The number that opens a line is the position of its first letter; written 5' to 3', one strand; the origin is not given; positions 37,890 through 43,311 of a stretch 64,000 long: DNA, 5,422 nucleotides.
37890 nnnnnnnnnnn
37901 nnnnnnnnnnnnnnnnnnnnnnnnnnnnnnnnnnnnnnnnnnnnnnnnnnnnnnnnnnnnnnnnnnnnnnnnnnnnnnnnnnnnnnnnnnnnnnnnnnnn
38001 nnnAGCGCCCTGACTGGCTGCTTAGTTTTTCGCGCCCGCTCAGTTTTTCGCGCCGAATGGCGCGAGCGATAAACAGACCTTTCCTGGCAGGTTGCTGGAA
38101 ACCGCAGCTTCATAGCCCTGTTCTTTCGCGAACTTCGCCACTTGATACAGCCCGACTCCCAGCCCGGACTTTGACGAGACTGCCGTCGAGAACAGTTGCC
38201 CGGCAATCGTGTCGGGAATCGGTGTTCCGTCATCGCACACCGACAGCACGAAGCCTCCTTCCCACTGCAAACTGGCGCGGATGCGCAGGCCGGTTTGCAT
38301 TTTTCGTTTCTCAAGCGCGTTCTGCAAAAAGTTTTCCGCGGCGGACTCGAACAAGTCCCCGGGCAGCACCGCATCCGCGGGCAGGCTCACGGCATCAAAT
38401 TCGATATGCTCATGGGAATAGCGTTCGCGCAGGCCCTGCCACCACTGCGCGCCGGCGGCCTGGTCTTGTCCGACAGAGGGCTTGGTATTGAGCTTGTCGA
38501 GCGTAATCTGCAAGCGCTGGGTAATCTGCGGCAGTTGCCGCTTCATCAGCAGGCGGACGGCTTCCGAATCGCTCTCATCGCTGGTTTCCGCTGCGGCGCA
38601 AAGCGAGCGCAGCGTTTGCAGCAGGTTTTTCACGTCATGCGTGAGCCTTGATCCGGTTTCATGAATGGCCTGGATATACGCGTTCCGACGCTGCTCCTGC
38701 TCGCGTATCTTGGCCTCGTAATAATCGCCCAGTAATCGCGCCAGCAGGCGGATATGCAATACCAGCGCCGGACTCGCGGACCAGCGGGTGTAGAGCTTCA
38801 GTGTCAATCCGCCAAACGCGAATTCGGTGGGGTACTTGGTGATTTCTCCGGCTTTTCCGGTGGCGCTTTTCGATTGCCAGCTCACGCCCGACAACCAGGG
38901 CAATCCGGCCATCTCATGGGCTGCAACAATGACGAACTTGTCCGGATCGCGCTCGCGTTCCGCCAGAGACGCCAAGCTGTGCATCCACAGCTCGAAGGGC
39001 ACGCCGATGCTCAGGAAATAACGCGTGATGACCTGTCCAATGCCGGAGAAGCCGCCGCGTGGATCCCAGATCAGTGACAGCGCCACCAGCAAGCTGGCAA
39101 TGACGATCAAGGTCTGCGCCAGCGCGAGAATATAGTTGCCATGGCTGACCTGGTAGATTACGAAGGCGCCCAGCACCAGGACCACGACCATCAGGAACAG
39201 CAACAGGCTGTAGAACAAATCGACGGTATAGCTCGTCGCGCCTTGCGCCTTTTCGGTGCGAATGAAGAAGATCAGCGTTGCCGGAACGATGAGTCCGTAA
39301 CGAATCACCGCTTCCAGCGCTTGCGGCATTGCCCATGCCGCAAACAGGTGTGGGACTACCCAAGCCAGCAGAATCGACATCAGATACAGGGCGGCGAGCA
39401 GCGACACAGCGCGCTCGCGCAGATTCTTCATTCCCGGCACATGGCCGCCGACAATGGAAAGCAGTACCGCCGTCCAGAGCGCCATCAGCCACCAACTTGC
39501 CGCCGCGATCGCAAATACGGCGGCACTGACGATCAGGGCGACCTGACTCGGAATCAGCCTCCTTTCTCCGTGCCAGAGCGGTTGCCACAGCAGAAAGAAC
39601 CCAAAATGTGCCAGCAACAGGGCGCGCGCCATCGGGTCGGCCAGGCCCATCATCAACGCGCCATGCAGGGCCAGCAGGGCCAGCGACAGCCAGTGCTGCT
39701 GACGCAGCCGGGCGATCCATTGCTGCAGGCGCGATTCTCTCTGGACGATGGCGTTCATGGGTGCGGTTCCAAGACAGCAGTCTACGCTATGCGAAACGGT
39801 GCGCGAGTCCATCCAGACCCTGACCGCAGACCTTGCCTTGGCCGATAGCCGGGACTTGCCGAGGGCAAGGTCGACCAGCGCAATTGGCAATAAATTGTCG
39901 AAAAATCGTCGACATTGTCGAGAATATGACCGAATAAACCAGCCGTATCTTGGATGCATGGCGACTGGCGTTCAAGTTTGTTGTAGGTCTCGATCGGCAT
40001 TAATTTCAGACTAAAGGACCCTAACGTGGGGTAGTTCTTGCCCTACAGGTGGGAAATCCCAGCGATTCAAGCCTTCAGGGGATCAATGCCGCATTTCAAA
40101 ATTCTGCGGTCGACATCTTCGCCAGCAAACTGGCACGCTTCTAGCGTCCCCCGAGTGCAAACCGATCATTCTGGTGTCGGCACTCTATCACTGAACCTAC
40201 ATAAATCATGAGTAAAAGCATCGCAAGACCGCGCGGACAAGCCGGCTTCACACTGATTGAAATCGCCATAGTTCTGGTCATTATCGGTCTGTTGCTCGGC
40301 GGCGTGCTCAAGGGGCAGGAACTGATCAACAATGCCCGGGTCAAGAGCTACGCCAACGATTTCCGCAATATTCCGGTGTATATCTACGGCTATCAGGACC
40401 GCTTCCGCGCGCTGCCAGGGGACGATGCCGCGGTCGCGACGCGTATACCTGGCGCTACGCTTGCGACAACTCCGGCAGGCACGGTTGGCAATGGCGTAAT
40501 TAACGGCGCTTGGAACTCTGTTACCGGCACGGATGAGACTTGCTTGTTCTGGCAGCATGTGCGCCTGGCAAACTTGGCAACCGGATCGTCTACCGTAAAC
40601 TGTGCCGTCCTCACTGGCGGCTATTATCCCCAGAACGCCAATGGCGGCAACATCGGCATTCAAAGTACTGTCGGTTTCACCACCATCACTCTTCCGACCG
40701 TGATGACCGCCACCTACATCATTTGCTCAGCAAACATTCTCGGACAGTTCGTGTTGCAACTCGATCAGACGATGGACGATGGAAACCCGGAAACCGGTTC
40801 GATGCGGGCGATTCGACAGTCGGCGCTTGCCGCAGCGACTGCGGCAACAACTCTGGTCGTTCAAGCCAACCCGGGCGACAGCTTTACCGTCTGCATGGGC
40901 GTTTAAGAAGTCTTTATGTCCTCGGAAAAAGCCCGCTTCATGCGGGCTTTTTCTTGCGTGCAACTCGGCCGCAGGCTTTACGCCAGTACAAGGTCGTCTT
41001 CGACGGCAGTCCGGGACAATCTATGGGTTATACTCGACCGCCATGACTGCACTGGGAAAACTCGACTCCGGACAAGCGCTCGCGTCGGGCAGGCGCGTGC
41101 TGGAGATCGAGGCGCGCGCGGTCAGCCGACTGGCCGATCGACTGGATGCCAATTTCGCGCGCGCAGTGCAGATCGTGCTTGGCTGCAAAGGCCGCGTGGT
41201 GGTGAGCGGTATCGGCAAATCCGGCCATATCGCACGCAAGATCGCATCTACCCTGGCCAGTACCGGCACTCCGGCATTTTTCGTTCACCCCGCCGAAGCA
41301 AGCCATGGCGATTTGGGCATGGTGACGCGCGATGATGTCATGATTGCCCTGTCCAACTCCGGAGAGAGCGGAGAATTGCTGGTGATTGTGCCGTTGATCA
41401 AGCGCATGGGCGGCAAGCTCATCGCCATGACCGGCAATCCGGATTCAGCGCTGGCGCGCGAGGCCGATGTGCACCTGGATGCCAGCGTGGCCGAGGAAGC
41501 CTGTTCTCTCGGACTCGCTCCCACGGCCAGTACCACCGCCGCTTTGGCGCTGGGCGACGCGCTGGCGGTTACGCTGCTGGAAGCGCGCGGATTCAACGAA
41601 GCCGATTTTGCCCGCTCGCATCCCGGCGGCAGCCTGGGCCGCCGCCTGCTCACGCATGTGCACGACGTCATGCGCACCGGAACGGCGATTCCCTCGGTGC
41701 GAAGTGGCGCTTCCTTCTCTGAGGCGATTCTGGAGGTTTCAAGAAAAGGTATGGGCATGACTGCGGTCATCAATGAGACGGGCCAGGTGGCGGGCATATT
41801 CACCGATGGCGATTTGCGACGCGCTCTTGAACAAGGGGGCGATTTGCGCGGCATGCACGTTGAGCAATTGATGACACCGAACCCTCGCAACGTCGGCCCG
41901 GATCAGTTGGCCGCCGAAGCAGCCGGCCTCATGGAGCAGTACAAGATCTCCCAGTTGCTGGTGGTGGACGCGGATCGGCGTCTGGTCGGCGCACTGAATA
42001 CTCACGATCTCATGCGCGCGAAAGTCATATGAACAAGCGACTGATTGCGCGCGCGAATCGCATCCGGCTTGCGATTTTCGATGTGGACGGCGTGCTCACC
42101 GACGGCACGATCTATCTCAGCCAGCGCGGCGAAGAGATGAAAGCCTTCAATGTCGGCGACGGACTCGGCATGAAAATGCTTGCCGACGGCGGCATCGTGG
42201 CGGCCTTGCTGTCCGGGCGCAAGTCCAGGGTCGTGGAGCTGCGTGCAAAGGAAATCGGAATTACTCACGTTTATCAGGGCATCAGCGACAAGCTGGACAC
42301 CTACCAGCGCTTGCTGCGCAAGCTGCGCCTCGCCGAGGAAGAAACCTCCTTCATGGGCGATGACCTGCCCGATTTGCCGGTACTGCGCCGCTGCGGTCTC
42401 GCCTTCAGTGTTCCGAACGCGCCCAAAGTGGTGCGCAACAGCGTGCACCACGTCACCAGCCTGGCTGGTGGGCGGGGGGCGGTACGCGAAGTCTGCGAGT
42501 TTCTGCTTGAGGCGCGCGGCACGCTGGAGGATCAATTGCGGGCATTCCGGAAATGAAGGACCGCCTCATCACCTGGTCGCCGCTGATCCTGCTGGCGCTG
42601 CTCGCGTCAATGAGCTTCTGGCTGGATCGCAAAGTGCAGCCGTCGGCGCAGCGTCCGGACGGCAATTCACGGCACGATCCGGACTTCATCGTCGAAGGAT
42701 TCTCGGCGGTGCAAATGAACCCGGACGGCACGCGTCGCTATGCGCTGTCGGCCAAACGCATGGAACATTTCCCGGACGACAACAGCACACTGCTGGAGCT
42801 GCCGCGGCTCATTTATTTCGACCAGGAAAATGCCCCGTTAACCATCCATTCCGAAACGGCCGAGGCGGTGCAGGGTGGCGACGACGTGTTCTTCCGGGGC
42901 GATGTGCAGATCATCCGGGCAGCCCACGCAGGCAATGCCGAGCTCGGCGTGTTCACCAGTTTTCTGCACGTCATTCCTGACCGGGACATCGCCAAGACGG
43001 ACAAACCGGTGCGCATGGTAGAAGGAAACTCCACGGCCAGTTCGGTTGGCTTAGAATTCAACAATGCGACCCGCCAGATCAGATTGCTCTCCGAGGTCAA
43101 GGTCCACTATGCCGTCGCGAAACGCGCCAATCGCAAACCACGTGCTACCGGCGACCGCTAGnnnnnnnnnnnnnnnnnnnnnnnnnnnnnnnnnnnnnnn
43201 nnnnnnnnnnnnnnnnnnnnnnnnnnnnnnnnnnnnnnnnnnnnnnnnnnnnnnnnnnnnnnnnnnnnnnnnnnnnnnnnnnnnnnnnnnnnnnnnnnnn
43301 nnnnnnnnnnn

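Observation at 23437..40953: A 17.5-kb MSH/T2SS-like type IV filament locus sits exactly in the mlaF <> kdsD divergent junction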

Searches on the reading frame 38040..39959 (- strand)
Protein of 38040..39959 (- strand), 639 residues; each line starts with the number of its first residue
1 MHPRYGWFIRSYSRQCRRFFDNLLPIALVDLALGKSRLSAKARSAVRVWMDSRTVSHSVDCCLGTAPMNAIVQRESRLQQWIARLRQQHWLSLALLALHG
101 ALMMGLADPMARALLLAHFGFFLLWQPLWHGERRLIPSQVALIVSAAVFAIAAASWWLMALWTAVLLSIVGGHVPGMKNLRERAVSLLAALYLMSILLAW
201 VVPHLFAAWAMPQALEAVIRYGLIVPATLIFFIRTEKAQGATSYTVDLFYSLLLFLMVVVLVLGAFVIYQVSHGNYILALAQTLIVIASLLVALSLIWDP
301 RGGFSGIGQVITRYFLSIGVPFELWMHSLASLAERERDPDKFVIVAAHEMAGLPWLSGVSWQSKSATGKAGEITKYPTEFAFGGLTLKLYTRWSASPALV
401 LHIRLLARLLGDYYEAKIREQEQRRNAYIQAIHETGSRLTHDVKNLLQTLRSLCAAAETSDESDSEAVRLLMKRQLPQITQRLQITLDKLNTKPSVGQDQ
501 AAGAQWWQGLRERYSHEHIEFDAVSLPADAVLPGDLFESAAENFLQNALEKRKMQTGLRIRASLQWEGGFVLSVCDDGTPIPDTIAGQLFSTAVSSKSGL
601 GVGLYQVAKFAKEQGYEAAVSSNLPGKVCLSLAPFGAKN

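Call 4: search_protein_families(library=pfam, proteins=[window:38040-39959:-], max_evalue=0.01)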
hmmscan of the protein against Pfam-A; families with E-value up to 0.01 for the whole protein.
window:38040-39959:- (639 aa): 1 family
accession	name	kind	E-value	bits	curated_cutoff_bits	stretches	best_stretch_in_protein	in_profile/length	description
PF02518.31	HATPase_c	-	6.8e-07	30.2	26.4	1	538-624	7-97/111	Histidine kinase-, DNA gyrase B-, and HSP90-like ATPase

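Call 6: search_protein_families(library=ncbifam, proteins=[window:38040-39959:-], max_evalue=0.01)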
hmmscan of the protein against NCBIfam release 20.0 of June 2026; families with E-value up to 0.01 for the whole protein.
window:38040-39959:- (639 aa): 4 families
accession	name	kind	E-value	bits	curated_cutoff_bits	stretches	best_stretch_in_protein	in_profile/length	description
NF008312.0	PRK11100.1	equivalog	3e-07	29.6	356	1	433-623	257-461/477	two-component system sensor histidine kinase CreC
NF008298.1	PRK11086.1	subfamily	0.00019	20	520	1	543-623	430-512/529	DcuS/MalK family sensor histidine kinase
TIGR03785.1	marine_sort_HK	equivalog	0.0015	16.9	612.2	1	508-606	569-673/703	proteobacterial dedicated sortase system histidine kinase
NF011627.0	PRK15053.1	equivalog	0.0065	15.1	656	1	540-627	436-530/552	sensor histidine kinase DpiB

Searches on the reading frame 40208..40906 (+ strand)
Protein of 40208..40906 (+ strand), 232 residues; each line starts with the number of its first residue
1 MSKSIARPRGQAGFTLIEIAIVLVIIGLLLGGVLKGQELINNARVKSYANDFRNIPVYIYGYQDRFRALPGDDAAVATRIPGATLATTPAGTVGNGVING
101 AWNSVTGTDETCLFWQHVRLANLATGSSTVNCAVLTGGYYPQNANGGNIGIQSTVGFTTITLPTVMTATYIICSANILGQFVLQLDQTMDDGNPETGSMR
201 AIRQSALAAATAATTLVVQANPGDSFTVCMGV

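Call 4: search_protein_families(library=pfam, proteins=[window:40208-40906:+], max_evalue=0.01)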
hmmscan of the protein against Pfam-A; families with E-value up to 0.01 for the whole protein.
window:40208-40906:+ (232 aa): 1 family
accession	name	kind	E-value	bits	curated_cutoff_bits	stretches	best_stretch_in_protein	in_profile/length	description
PF07963.17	N_methyl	-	1e-07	31.7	21.2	1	9-34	2-27/27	Prokaryotic N-terminal methylation motif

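Call 6: search_protein_families(library=ncbifam, proteins=[window:40208-40906:+], max_evalue=0.01)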
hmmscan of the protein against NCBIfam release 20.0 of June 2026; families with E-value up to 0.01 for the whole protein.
window:40208-40906:+ (232 aa): 4 families
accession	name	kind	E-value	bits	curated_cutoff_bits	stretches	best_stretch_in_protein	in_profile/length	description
TIGR01708.2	typeII_sec_gspH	equivalog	1.8e-06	28.1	80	1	11-51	1-42/169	type II secretion system minor pseudopilin GspH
TIGR02532.1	IV_pilin_GFxxxE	domain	7.5e-06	25.6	16.3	1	11-34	1-24/24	prepilin-type N-terminal cleavage/methylation domain-containing protein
TIGR01710.1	typeII_sec_gspG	equivalog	0.00022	21.3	88.85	1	13-34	2-23/134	type II secretion system major pseudopilin GspG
NF040999.1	pilin_ComGC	equivalog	0.0023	18.1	75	1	12-30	2-20/84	competence type IV pilus major pilin ComGC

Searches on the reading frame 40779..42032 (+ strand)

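Call 4: search_protein_families(library=pfam, proteins=[window:40779-42032:+], max_evalue=0.01)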
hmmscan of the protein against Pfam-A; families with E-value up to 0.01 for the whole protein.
window:40779-42032:+ (417 aa): 3 families
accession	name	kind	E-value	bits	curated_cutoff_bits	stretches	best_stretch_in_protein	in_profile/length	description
PF01380.27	SIS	-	7.7e-32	110.3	25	1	136-264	4-130/131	SIS domain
PF00571.33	CBS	-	2e-20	73.3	24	2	361-414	1-54/57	CBS domain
PF13580.11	SIS_2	-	0.00033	21.1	27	0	182-219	101-138/138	SIS domain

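Call 6: search_protein_families(library=ncbifam, proteins=[window:40779-42032:+], max_evalue=0.01)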
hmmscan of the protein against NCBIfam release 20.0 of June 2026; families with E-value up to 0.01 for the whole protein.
window:40779-42032:+ (417 aa): 32 families (the best 25 are shown)
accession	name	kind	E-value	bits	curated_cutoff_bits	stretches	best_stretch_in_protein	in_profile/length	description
NF008141.0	PRK10892.1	equivalog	5.7e-122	407.1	505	1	102-417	14-328/328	arabinose-5-phosphate isomerase KdsD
NF008581.0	PRK11543.1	equivalog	5.3e-111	370.7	481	1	100-416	5-320/321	arabinose-5-phosphate isomerase GutQ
TIGR00393.1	kpsF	subfamily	3.4e-109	364.6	203.7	1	138-407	1-268/268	KpsF/GutQ family sugar-phosphate isomerase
NF008590.0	PRK11557.1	equivalog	4.6e-13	49.2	355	1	128-268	124-261/282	MurR/RpiR family transcriptional regulator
TIGR03127.2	RuMP_HxlB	equivalog_domain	4.3e-12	46.3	160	1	118-281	11-174/178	6-phospho-3-hexuloisomerase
NF010701.0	PRK14101.1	equivalog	3.1e-11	42.2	920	1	102-266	433-594/638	bifunctional transcriptional regulator/glucokinase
NF008458.0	PRK11337.1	equivalog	1.6e-09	37.1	378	1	106-266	110-268/293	MurR/RpiR family transcriptional regulator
NF040776.2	AlsR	equivalog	1.7e-09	37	400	1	106-268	98-258/279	transcriptional repressor AlsR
NF041755.1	RuMP_HxlAB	equivalog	1.2e-08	34.3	500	1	114-281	223-387/391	bifunctional 3-hexulose-6-phosphate synthase/6-phospho-3-hexuloisomerase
NF041552.1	TF_PrdR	equivalog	1.8e-07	29.9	795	1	292-413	6-123/577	sigma-54 dependent transcriptional regulator PrdR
NF001484.0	PRK00331.1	subfamily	1.8e-06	26.7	381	1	138-275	287-421/601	isomerizing glutamine--fructose-6-phosphate transaminase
TIGR01135.1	glmS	equivalog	8.2e-06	24.6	418.05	1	180-278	334-429/607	glutamine--fructose-6-phosphate transaminase (isomerizing)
NF008451.0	PRK11302.1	subfamily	1.4e-05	24.7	296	1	115-273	106-261/286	transcriptional regulator HexR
NF011447.0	PRK14869.2-3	equivalog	6.9e-05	21.6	522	0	288-350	64-124/540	putative manganese-dependent inorganic diphosphatase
TIGR01186.1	proV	subfamily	7.2e-05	22.1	326.6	0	360-414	243-297/363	betaine/proline/choline family ABC transporter ATP-binding protein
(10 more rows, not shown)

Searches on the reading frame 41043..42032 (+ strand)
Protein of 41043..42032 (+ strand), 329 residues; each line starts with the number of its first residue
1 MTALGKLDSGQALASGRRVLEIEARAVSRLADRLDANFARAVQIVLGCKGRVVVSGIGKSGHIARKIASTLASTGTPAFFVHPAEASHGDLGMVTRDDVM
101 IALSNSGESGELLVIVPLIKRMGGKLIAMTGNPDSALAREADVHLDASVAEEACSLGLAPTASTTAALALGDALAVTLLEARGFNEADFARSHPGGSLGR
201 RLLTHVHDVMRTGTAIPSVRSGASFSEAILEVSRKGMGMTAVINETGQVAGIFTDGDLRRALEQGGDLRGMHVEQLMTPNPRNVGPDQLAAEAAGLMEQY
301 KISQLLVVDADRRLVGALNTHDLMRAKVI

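Call 10: find_related_loci(query=window:41043-42032:+, collection=genome_contigs, flank=10000)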
Query window:41043-42032:+ (329 aa) in genome_contigs; peptide patterns used: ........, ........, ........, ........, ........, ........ (x = any residue, [..] = any of these).
162 stretches matched a pattern; 56 encode a relative of the query (tblastn E <= 1e-3); 56 distinct loci.
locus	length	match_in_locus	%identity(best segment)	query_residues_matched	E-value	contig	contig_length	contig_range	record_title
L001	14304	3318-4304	97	1-329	0e+0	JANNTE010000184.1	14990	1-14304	MAG: Betaproteobacteria bacterium isolate SOY_31_concoct_354_sub SOY_31_k141_1686771, whole genome shotgun sequence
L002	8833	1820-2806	84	1-329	0e+0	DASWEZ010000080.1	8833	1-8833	MAG TPA_asm: Burkholderiales bacterium isolate SMAG_U2776 k141_1446119, whole genome shotgun sequence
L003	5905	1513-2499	86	1-329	5e-178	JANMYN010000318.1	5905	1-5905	MAG: Betaproteobacteria bacterium isolate OTE_8_metabat_302 OTE_8_k141_4573858, whole genome shotgun sequence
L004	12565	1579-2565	87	1-329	6e-175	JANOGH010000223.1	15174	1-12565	MAG: Betaproteobacteria bacterium isolate SOY_64_metabat_231_sub SOY_64_k141_207269, whole genome shotgun sequence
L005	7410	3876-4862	84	1-329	3e-174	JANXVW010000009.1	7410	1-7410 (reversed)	MAG: Betaproteobacteria bacterium isolate GL140_1_metabat_206_sub GL140_1_k141_652629, whole genome shotgun sequence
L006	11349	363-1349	84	1-329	2e-173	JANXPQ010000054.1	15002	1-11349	MAG: Betaproteobacteria bacterium isolate GL140_3_concoct_254_sub GL140_3_k141_2848195, whole genome shotgun sequence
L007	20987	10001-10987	84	1-329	2e-173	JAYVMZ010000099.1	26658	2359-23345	MAG: Betaproteobacteria bacterium isolate GL61_DN_metabinner_6_sub GL61_DN_metabinner_6_sub_98, whole genome shotgun seq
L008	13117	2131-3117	83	1-329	2e-171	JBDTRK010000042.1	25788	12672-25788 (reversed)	MAG: Betaproteobacteria bacterium isolate cluster3_bin.244 NODE_6052_length_25788_cov_7.976023, whole genome shotgun seq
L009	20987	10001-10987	77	1-329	4e-165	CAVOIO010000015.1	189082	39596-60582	MAG: uncultured beta proteobacterium isolate MFD10007.bin.2.188 genome assembly, contig: contig_28441, whole genome shot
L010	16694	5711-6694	81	1-329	1e-163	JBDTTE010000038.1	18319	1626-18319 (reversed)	MAG: Betaproteobacteria bacterium isolate cluster3_bin.289 NODE_11112_length_18319_cov_8.464466, whole genome shotgun se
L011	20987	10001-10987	81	1-329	1e-163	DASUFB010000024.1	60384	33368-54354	MAG TPA_asm: Burkholderiales bacterium isolate SMAG_U1368 k141_1043338, whole genome shotgun sequence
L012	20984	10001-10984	80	1-329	1e-162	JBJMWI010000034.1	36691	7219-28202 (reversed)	MAG: Burkholderiales bacterium isolate 12C16O_168h_50_unf_bin_22 k141_2601096, whole genome shotgun sequence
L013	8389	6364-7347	81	1-329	3e-162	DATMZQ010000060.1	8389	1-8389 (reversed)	MAG TPA_asm: Burkholderiales bacterium isolate SMAG_U11139 k141_2461029, whole genome shotgun sequence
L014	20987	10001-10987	78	1-329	2e-158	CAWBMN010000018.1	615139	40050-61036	MAG: uncultured beta proteobacterium isolate MFD02242.bin.1.57 genome assembly, contig: contig_9421, whole genome shotgu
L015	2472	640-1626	78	1-329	2e-168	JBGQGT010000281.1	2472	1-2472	MAG: Gammaproteobacteria bacterium isolate OBJ2_061818_090_20 k141_2476679_length_2472_cov_15.5367, whole genome shotgun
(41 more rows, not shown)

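Call 36: search_protein_families(library=pfam, proteins=[L009:4403-5215:+, L009:5222-5947:+, L009:6209-6961:+, L009:7144-7839:+, L009:7892-9982:-], max_evalue=0.001)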
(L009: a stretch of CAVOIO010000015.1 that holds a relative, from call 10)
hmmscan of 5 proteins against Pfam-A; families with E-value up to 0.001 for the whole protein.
L009:4403-5215:+ (270 aa): 1 family
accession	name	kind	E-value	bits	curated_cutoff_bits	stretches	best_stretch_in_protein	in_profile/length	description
PF12698.13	ABC2_membrane_3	-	3.1e-05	23.7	31.6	1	68-195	163-276/347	ABC-2 family transporter protein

L009:5222-5947:+ (241 aa): 0 families

L009:6209-6961:+ (250 aa): 1 family
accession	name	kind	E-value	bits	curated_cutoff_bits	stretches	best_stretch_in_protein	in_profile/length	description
PF07963.17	N_methyl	-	5.1e-07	29.4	21.2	1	8-34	1-27/27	Prokaryotic N-terminal methylation motif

L009:7144-7839:+ (231 aa): 1 family
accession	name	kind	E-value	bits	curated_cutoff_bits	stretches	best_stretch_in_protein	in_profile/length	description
PF07963.17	N_methyl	-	4.4e-06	26.5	21.2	1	6-29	4-27/27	Prokaryotic N-terminal methylation motif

L009:7892-9982:- (696 aa): 3 families
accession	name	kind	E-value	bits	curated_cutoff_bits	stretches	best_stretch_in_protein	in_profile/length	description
PF00999.27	Na_H_Exchanger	-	1.1e-54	186.2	26.2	1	52-412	3-373/375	Sodium/hydrogen exchanger, transmembrane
PF02254.24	TrkA_N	-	1.3e-24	87.2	23.8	1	449-562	1-114/116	TrkA-N domain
PF02080.26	TrkA_C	-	5.7e-15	55.4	27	1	624-690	1-67/71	TrkA-C domain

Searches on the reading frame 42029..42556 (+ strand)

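Call 4: search_protein_families(library=pfam, proteins=[window:42029-42556:+], max_evalue=0.01)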
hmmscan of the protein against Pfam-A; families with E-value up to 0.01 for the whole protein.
window:42029-42556:+ (175 aa): 3 families
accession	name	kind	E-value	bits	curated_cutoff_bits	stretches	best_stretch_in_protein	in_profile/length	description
PF00702.32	Hydrolase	-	4.9e-07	30.8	26.4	0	51-123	110-191/191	haloacid dehalogenase-like hydrolase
PF08282.18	Hydrolase_3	-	6.2e-07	29.8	20.9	1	77-144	177-244/255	haloacid dehalogenase-like hydrolase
PF13419.12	HAD_2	-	0.0082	16.7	23.8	0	50-116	90-165/178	Haloacid dehalogenase-like hydrolase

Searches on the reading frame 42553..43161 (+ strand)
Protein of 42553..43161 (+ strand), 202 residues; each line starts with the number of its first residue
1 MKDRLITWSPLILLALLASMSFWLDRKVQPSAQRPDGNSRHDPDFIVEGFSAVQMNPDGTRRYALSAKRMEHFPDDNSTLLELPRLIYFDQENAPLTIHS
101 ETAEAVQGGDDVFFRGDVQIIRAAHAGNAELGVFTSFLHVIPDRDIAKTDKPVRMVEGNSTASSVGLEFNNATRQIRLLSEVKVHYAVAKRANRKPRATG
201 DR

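Call 4: search_protein_families(library=pfam, proteins=[window:42553-43161:+], max_evalue=0.01)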
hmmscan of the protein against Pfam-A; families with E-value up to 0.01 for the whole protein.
window:42553-43161:+ (202 aa): 1 family
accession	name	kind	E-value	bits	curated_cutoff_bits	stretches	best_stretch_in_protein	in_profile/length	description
PF06835.18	LptC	-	4.4e-44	150.6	21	1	11-187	1-175/175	Lipopolysaccharide-assembly, LptC-related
